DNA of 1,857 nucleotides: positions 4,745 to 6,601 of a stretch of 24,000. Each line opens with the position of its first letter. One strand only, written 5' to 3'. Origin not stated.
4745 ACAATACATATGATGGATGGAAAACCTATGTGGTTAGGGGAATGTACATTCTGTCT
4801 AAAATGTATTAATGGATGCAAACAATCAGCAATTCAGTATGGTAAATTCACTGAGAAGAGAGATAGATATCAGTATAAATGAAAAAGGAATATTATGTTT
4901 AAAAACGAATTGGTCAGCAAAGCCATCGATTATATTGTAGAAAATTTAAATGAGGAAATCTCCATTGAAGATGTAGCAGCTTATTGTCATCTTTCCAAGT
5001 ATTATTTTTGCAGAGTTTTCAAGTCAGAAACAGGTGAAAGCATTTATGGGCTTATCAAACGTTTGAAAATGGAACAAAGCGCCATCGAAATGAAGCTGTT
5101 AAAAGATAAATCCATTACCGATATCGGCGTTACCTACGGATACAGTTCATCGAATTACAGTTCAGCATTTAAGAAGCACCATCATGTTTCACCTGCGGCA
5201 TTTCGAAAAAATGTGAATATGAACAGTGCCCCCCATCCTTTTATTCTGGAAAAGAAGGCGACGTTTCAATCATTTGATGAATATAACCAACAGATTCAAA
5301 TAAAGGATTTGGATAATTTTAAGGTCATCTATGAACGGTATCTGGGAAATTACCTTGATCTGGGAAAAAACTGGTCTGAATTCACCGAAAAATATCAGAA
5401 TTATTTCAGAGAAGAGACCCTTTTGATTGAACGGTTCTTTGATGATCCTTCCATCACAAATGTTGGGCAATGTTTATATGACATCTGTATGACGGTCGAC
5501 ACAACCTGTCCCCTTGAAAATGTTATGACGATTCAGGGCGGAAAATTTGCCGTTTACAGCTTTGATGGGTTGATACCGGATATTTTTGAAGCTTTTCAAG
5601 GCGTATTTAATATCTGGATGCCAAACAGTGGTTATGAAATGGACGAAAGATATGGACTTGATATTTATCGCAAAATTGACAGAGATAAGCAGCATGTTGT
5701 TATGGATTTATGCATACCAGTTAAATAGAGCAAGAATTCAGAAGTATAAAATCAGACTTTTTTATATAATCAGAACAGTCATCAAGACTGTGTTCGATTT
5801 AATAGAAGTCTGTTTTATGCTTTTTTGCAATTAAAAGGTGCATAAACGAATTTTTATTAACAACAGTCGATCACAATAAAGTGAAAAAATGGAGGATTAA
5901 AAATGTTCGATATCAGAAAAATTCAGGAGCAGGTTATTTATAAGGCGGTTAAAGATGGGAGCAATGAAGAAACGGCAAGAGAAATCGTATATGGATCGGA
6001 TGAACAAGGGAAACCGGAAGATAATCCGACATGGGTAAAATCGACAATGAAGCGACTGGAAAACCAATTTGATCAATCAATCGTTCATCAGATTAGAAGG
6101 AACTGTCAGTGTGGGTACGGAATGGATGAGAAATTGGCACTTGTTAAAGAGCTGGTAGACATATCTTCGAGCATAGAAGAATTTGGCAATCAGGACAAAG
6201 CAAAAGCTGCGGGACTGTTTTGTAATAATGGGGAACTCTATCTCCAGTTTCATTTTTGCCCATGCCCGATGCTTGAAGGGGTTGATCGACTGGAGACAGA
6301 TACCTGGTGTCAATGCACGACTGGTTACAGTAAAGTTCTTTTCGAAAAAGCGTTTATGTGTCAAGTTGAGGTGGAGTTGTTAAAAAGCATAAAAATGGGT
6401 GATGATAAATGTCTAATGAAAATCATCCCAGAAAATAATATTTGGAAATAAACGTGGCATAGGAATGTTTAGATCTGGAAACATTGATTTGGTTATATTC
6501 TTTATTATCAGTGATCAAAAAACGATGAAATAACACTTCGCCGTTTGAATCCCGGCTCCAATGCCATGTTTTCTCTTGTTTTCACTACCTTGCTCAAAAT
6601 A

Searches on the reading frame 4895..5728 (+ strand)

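Call 4: search_protein_families(library=pfam, proteins=[window:4895-5728:+], max_evalue=0.01)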
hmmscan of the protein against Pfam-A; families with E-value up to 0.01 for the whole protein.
window:4895-5728:+ (277 aa): 4 families
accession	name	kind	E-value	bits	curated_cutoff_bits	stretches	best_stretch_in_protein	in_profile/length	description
PF06445.20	GyrI-like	-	3.9e-20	73.1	26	1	133-277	2-155/155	GyrI-like small molecule binding domain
PF00165.29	HTH_AraC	-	2.3e-16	59.9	26.6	2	15-49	2-36/42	Bacterial regulatory helix-turn-helix proteins, AraC family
PF14526.11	Cass2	-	2e-14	54.5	27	1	135-276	1-150/150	Integron-associated effector binding protein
PF12833.13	HTH_18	-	9.5e-14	51.9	33.6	1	28-105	2-79/80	Helix-turn-helix domain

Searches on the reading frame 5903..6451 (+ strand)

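Call 4: search_protein_families(library=pfam, proteins=[window:5903-6451:+], max_evalue=0.01)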
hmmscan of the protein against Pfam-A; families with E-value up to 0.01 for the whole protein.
window:5903-6451:+ (182 aa): 1 family
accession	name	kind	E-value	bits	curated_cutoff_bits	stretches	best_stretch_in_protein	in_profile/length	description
PF19641.4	DUF6144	-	5.7e-104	346.2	28.8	1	1-181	1-181/181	Family of unknown function (DUF6144)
